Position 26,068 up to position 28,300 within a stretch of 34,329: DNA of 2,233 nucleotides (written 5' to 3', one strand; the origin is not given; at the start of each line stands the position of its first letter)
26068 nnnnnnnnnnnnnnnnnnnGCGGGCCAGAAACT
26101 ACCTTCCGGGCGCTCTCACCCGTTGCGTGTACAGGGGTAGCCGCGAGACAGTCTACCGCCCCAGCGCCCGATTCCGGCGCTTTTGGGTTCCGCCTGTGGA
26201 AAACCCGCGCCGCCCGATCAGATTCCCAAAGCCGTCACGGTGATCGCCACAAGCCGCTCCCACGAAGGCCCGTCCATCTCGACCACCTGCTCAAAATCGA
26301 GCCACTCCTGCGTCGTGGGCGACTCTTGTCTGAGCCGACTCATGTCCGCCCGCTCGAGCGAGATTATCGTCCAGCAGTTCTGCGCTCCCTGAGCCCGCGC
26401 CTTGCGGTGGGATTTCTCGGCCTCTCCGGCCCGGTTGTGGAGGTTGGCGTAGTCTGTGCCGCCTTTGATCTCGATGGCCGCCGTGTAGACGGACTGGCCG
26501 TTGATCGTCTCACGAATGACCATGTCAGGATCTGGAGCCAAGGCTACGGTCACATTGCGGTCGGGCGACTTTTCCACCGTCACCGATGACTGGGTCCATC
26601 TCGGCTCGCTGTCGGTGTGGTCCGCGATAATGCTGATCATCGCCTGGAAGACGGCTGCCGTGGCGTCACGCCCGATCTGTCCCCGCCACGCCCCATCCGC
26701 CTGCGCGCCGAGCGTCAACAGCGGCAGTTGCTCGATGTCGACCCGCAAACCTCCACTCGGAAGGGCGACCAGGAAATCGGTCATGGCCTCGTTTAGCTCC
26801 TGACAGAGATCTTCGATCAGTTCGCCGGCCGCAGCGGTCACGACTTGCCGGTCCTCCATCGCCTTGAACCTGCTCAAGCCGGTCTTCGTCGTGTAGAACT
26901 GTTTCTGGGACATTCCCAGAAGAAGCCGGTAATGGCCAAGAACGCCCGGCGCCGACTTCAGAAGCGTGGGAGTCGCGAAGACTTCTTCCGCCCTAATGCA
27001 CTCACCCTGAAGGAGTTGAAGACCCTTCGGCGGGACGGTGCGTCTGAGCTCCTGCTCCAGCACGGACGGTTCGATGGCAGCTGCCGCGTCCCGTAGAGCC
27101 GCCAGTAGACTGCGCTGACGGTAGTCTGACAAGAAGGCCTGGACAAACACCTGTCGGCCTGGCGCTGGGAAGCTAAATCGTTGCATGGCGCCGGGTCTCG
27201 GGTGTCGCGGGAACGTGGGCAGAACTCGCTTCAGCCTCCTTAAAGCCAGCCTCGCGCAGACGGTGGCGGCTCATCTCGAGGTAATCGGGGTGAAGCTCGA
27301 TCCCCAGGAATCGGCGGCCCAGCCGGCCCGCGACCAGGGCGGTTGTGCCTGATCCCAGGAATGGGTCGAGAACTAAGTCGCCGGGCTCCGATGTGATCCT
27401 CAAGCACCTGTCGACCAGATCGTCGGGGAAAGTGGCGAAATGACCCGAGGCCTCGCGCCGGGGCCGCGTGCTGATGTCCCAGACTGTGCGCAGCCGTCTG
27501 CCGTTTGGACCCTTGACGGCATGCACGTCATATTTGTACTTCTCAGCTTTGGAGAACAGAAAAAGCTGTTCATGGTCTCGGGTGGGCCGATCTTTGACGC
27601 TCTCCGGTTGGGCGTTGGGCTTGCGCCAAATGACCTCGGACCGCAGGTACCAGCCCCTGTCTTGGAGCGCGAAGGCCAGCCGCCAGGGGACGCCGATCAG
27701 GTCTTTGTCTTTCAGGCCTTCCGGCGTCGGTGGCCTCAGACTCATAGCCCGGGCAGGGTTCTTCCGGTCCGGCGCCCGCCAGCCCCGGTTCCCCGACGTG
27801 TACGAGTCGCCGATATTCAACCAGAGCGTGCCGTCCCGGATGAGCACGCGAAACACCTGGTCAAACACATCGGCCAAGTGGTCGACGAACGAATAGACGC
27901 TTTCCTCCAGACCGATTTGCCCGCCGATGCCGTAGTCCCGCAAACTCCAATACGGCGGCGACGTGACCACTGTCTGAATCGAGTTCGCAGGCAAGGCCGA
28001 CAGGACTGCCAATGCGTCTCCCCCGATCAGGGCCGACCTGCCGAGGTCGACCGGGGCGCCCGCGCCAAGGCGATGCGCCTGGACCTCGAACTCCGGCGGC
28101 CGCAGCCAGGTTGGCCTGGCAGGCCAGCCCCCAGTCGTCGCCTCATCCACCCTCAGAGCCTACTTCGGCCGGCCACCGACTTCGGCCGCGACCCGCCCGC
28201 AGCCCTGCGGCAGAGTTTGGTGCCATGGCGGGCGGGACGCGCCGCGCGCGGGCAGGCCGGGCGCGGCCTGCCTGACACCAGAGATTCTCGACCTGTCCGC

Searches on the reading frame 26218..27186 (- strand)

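Call 92: search_protein_families(library=pfam, max_evalue=0.0001, proteins=[window:26218-27186:-])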
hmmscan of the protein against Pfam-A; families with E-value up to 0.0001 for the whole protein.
window:26218-27186:- (322 aa): 1 family
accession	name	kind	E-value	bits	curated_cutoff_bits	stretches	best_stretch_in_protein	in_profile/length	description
PF09571.16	RE_XcyI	-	4.6e-68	230.2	25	1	19-310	4-292/305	XcyI restriction endonuclease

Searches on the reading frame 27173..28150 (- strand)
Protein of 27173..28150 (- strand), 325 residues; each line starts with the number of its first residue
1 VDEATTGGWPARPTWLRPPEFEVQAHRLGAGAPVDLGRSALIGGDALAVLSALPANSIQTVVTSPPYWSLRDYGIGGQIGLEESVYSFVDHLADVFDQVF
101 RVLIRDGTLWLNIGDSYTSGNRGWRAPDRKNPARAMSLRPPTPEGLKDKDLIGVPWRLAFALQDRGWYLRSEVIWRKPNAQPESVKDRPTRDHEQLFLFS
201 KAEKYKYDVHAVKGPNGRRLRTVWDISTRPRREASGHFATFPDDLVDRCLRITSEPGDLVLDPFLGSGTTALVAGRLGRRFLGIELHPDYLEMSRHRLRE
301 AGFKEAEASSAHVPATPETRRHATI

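Call 92: search_protein_families(library=pfam, max_evalue=0.0001, proteins=[window:27173-28150:-])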
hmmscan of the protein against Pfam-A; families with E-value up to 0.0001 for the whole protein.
window:27173-28150:- (325 aa): 1 family
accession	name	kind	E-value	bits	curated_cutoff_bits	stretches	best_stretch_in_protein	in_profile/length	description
PF01555.25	N6_N4_Mtase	-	2.3e-48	165.5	26.7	1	58-294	1-219/221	DNA methylase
